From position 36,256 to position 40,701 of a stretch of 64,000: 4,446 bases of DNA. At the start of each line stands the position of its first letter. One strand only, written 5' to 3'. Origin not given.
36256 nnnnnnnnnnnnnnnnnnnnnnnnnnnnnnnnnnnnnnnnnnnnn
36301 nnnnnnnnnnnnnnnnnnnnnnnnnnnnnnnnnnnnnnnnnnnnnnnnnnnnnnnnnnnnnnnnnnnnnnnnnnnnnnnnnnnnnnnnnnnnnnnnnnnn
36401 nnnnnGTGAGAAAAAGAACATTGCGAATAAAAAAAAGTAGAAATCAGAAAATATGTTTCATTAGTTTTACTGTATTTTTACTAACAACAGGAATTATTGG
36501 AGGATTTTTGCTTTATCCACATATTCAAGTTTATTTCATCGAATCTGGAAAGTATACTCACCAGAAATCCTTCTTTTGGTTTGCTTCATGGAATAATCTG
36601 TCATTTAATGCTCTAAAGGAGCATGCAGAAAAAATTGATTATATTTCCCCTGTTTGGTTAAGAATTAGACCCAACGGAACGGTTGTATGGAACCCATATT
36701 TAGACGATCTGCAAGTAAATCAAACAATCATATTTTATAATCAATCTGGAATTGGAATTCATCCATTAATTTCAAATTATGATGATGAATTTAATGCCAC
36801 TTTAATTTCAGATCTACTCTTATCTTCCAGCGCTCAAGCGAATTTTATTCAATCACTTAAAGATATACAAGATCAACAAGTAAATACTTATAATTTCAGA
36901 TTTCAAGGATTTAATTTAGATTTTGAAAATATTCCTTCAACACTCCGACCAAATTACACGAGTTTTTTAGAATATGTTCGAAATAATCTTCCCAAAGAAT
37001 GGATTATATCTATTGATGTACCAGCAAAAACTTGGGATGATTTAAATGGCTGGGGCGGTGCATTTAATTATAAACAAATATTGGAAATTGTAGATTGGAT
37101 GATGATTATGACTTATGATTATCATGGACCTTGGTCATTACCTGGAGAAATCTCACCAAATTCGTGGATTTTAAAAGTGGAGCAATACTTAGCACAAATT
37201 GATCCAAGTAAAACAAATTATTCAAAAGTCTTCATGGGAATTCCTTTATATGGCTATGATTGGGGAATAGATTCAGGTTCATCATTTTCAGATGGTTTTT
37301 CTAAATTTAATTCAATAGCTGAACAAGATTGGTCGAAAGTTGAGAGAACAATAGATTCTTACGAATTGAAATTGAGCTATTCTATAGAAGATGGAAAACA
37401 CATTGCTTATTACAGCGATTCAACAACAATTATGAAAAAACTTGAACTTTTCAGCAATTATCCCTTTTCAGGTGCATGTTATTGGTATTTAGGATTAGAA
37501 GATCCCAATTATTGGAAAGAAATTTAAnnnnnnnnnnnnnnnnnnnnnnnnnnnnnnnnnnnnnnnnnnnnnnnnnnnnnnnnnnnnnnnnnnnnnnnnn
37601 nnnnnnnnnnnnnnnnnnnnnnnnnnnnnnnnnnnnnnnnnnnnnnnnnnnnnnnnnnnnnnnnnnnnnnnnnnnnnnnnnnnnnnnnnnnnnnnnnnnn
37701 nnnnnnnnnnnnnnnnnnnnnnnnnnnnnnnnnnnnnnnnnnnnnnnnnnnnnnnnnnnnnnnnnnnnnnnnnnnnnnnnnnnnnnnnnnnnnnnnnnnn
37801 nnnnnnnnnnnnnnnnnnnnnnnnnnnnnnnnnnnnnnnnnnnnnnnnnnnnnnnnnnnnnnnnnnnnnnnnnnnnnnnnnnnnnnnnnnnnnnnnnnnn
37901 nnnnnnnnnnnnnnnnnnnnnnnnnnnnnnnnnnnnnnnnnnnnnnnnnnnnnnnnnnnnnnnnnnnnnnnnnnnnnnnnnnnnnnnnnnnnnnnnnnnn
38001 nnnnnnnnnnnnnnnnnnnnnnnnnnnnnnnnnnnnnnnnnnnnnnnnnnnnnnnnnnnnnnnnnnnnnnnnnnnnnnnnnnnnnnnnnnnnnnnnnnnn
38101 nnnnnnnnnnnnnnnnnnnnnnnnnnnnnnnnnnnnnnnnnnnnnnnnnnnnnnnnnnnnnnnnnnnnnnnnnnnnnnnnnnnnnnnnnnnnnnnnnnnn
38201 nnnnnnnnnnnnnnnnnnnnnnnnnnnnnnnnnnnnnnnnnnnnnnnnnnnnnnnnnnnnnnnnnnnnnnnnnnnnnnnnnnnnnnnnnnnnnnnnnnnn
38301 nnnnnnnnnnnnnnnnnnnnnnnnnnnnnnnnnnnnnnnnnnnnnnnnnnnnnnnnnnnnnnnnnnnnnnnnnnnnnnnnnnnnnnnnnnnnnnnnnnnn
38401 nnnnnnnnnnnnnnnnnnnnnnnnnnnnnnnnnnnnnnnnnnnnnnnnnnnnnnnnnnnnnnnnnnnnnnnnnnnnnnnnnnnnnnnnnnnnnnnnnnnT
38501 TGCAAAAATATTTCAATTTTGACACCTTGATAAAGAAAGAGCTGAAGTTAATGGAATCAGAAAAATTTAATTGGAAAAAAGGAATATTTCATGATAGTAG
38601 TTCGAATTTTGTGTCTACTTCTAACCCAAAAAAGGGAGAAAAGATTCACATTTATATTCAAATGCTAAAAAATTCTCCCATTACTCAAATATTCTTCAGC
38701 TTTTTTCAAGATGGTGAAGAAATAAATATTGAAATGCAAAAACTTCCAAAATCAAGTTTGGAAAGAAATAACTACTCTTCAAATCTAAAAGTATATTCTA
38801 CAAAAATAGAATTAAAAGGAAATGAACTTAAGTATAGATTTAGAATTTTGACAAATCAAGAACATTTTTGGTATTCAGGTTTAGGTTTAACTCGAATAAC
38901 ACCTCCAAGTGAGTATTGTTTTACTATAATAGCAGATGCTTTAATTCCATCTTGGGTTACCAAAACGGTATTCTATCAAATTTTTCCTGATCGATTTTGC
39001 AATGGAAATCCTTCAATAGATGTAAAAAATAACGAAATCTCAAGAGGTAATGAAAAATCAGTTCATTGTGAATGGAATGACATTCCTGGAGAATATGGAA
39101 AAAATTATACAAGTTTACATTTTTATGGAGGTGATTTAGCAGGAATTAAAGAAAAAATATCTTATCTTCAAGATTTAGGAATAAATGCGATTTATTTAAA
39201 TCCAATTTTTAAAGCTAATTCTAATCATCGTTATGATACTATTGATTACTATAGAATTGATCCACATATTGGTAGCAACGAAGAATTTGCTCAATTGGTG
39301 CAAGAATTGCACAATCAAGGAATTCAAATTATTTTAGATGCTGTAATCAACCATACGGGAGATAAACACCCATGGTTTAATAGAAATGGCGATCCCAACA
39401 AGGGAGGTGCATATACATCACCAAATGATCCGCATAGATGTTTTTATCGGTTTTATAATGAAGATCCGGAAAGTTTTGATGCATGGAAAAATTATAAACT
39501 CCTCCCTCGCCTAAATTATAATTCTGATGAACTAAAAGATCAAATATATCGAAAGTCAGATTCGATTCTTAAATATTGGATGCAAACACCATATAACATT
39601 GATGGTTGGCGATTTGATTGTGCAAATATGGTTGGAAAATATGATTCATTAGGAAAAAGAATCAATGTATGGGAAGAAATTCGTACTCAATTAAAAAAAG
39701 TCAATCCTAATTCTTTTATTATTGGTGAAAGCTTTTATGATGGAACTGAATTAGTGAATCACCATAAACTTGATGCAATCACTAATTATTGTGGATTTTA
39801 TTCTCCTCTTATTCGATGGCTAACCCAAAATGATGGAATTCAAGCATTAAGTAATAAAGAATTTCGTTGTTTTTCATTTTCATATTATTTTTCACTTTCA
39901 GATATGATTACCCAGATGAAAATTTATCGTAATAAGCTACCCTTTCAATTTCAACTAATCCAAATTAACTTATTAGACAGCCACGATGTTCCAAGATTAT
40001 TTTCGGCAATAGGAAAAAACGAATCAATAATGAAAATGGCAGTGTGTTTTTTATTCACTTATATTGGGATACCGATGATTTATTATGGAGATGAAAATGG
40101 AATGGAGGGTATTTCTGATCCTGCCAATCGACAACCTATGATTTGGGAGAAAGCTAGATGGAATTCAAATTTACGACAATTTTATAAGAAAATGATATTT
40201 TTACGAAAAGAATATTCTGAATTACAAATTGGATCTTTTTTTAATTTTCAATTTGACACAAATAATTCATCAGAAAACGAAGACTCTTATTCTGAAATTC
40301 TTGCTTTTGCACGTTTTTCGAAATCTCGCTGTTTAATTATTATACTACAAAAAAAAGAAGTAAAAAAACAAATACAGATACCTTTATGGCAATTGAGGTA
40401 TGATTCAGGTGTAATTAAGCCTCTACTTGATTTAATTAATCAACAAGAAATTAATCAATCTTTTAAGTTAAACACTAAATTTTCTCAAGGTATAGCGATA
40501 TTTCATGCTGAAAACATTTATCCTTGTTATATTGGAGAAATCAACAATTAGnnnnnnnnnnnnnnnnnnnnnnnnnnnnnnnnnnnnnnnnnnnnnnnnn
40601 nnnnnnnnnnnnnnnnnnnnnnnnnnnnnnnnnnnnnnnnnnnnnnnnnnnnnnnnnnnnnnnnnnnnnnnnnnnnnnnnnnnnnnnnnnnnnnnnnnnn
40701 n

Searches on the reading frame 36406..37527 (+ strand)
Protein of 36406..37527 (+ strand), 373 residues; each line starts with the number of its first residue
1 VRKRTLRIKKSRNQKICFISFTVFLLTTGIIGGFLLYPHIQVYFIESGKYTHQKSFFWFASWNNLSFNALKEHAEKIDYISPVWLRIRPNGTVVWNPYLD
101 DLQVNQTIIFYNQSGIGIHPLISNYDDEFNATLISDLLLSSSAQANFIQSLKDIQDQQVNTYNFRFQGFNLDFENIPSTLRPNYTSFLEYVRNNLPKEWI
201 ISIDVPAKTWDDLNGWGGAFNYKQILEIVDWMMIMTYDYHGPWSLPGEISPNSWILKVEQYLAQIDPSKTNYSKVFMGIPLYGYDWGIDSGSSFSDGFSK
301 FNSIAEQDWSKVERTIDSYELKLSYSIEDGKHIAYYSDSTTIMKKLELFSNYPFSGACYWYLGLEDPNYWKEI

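Call 3: search_protein_families(library=pfam, proteins=[window:36406-37527:+], max_evalue=0.01)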
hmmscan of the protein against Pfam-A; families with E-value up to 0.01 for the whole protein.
window:36406-37527:+ (373 aa): 1 family
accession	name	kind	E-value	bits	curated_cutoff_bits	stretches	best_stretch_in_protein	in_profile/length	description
PF00704.34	Glyco_hydro_18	-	3.5e-24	86.5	29.6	1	41-363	3-315/317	Glycosyl hydrolases family 18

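Call 4: search_protein_families(library=ncbifam, proteins=[window:36406-37527:+], max_evalue=0.01)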
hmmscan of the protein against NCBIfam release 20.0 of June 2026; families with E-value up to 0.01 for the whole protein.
window:36406-37527:+ (373 aa): 0 families

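Call 16: search_solved_structures(query=window:36406-37527:+, max_evalue=0.01, show_alignments=2)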
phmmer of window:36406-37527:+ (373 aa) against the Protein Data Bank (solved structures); distinct sequences matched with E-value up to 0.01: 23.
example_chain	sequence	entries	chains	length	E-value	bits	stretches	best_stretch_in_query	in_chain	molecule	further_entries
3cz8_A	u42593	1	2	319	1.6e-22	83.2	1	72-366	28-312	Putative sporulation-specific glycosylase ydhD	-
4wiw_A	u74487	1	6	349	1.2e-19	73.8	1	74-366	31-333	Glycoside hydrolase family 18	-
4s3j_A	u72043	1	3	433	2.8e-19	72.5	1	122-371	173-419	Cortical-lytic enzyme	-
4s3k_A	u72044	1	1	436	4e-18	68.7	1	148-371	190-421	Spore germination protein YaaH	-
5jh8_A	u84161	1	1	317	5.2e-18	68.3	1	67-371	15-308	Probable chitinase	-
4q6t_A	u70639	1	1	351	3e-16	62.6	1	105-371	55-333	Glycosyl hydrolase, family 18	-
3bxw_B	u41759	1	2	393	8.6e-11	44.6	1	59-363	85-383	Chitinase domain-containing protein 1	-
5y29_A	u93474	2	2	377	1.9e-05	27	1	219-290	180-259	insect group II chitinase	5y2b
6jav_A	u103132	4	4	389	2.1e-05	26.8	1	219-290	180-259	Group II chitinase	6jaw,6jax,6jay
6xyz_A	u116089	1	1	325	0.0015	20.8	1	224-308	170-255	Candidate chitinase Glycoside hydrolase family 18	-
4mnj_A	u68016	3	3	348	0.0017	20.6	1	225-293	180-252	Chitinase A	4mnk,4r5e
3wij_A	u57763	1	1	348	0.0019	20.4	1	225-293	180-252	Chitinase A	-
4mnl_A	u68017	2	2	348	0.0019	20.4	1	225-293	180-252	Chitinase A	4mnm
5y2a_A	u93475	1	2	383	0.0028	19.8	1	219-298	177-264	insect group II chitinase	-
5y2c_A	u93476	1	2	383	0.0029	19.8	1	219-298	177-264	insect group II chitinase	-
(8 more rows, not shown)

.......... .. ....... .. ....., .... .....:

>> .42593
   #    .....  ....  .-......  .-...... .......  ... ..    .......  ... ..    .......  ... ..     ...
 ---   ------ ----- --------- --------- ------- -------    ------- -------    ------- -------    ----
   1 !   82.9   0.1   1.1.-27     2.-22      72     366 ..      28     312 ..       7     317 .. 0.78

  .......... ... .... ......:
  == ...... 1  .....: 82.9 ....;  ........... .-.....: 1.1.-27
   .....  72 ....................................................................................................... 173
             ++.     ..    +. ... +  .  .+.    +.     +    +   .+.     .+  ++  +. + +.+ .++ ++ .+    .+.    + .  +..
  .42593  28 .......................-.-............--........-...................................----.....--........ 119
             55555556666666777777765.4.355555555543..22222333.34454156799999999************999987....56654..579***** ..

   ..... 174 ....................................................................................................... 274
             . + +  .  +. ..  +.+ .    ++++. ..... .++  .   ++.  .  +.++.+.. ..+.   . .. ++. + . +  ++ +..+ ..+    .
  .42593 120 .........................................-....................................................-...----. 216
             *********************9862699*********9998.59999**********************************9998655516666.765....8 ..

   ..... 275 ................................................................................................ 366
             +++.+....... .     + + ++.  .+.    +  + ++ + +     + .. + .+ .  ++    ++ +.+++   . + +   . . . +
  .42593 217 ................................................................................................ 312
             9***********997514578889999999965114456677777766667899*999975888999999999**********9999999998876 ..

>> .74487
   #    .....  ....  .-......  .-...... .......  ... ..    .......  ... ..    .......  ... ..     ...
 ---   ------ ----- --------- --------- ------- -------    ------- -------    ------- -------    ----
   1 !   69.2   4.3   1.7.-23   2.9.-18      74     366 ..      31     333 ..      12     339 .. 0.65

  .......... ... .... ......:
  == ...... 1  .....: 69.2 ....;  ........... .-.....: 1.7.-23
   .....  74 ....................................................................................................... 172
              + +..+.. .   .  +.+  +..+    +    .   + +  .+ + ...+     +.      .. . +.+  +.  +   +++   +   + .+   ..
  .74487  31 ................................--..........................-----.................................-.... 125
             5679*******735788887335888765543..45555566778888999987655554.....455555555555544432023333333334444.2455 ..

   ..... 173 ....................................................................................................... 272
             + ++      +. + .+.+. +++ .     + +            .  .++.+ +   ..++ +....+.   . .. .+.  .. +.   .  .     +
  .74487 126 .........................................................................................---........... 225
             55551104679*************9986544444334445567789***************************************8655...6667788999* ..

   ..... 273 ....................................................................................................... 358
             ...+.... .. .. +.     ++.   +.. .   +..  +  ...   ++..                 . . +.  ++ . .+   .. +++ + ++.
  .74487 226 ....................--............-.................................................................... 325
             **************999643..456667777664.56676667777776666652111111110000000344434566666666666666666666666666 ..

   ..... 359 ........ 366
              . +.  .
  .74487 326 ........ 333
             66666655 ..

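Call 49: find_homologous_proteins(query=window:36406-37527:+, max_evalue=0.00001)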
Query window:36406-37527:+ (373 aa): 10 proteins with E <= 0.00001 among 1026 candidates.
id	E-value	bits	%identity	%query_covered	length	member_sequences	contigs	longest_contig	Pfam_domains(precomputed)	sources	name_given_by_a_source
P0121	2.3e-256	868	100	100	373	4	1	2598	PF00704.35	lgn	-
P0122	9.9e-205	698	81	100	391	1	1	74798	PF00704.35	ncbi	ncbi:glycosyl hydrolase family 18 protein [Candidatus Harpocratesius sp.]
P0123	4.3e-73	265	40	97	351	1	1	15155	PF00704.35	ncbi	ncbi:MAG: glycosyl hydrolase family 18 protein [Candidatus Thorarchaeota archaeon]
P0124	4.5e-73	265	42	96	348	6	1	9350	PF00704.35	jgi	-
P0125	1.5e-72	263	39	93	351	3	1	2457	PF00704.35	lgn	-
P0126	2.6e-71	259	41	86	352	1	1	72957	PF00704.35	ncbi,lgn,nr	ncbi:MAG: hypothetical protein JXA54_11725 [Candidatus Heimdallarchaeota archaeon]|nr:hypothetical p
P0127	6.9e-29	119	32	77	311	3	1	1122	PF00704.35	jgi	-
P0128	2.6e-24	104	26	93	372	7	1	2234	PF00704.35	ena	-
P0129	1.6e-9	55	25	66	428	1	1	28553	PF01476.27,PF00704.35,PF23577.2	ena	-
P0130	5.2e-6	44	25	55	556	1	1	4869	PF00704.35,PF08239.18,PF07833.17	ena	-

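Call 50: find_encoding_contigs(protein=P0122, flank=10000, max_places=2)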
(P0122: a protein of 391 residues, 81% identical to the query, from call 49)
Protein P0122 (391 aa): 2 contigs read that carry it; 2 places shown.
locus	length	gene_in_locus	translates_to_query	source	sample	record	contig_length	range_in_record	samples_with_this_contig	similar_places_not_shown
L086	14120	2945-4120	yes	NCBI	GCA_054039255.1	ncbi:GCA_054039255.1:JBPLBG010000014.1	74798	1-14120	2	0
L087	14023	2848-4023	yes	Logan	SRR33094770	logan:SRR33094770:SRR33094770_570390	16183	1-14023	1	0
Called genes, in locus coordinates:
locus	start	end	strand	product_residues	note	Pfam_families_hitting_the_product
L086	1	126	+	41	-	?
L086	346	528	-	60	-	-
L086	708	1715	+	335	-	-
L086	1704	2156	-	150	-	-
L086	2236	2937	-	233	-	-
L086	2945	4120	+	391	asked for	PF00704:Glyco_hydro_18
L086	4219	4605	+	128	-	PF01243:PNPOx_N, PF16242:Pyrid_ox_like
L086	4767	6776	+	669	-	PF00128:Alpha-amylase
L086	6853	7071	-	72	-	-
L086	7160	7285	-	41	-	PF03358:FMN_red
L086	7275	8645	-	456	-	PF01189:Methyltr_RsmB-F, PF13847:Methyltransf_31 (weak)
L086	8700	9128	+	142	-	PF00571:CBS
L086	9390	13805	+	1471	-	PF01399:PCI (faint)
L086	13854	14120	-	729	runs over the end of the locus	PF00270:DEAD, PF04851:ResIII, PF22590:Cas3-like_C_2 (faint), PF00271:Helicase_C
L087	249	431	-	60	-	-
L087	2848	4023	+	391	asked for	PF00704:Glyco_hydro_18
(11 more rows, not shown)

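Call 51: find_encoding_contigs(protein=P0126, flank=10000, max_places=2)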
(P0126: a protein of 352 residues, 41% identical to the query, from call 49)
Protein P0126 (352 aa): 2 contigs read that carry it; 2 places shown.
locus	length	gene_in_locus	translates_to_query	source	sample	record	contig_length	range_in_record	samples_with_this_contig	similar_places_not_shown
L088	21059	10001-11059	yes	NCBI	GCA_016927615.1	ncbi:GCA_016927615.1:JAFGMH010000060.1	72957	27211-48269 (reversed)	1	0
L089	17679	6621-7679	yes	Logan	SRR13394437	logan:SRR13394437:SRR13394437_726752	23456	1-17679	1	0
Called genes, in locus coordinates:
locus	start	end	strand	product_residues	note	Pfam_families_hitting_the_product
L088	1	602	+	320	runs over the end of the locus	-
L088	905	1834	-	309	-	PF01544:CorA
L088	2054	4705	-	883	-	-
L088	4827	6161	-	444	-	-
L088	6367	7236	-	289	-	PF02775:TPP_enzyme_C, PF12367:PFO_beta_C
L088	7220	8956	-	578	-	PF01558:POR, PF01855:POR_N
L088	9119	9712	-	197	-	-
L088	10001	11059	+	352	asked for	PF00704:Glyco_hydro_18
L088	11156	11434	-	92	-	PF01022:HTH_5 (weak)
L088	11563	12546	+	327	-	PF03417:AAT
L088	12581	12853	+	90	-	-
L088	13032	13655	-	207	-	PF00583:Acetyltransf_1 (weak), PF13508:Acetyltransf_7 (weak), PF08445:FR47 (weak)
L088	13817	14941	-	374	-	PF13484:Fer4_16 (faint), PF14697:Fer4_21 (faint), PF00037:Fer4 (weak), PF13187:Fer4_9, PF13237:Fer4_10, PF00037:Fer4 (weak), PF12837:Fer4_6 (weak)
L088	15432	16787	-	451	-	PF00291:PALP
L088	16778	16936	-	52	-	-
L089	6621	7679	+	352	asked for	PF00704:Glyco_hydro_18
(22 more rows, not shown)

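Call 52: find_encoding_contigs(protein=P0123, flank=10000, max_places=2)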
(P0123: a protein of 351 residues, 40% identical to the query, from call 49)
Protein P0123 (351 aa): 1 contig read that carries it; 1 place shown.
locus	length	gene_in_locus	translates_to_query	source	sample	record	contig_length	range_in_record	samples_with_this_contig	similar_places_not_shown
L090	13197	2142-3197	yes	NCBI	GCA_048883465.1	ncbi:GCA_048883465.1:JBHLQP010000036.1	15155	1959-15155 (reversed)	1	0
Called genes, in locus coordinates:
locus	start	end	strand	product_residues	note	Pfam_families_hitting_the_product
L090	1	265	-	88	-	?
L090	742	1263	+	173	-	PF06271:RDD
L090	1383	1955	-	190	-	-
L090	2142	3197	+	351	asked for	PF00704:Glyco_hydro_18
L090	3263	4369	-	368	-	PF13371:TPR_9 (faint), PF13432:TPR_16 (faint), PF23914:TPR_CcmH_CycH, PF00515:TPR_1 (weak), PF14559:TPR_19 (weak), PF12895:ANAPC3, PF14559:TPR_19 (weak), PF11977:RNase_Zc3h12a, +7 more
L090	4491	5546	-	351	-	-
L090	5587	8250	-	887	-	PF01935:DUF87, PF05872:HerA_C (faint)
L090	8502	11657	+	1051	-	-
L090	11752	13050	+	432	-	PF01969:Ni_insertion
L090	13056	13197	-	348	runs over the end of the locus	-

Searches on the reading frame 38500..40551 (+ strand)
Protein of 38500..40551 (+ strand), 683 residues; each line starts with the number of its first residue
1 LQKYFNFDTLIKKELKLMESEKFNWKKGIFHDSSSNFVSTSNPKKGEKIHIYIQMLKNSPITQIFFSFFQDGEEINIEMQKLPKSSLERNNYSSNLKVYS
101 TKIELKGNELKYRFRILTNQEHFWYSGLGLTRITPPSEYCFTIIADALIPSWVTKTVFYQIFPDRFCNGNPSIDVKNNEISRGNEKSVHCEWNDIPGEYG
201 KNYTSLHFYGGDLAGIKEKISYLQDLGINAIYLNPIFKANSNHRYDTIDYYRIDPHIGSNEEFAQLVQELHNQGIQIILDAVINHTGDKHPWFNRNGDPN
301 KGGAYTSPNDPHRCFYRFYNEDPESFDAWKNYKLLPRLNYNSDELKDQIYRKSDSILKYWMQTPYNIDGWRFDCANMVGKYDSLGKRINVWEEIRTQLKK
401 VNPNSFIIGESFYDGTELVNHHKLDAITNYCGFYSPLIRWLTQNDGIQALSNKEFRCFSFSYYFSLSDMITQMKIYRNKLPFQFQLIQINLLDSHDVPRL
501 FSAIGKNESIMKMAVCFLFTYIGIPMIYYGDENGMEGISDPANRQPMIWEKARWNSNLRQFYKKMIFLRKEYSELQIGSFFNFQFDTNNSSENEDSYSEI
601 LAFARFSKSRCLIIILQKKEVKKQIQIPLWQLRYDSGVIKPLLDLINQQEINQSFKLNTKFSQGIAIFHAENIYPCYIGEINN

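Call 3: search_protein_families(library=pfam, proteins=[window:38500-40551:+], max_evalue=0.01)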
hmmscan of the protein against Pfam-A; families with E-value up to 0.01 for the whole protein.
window:38500-40551:+ (683 aa): 4 families
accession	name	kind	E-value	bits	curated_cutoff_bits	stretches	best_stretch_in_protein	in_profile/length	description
PF00128.31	Alpha-amylase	-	5.4e-63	214.2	22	1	160-574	1-413/446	Alpha amylase, catalytic domain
PF14701.12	hDGE_amylase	-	0.00019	21.1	27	1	211-312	19-125/439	Glycogen debranching enzyme, glucanotransferase domain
PF02903.20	Alpha-amylase_N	-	0.002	18.7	23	1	27-141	4-114/120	Alpha amylase, N-terminal ig-like domain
PF18952.6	DUF5696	-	0.0028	16.7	25.6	1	217-298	270-351/612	Family of unknown function (DUF5696)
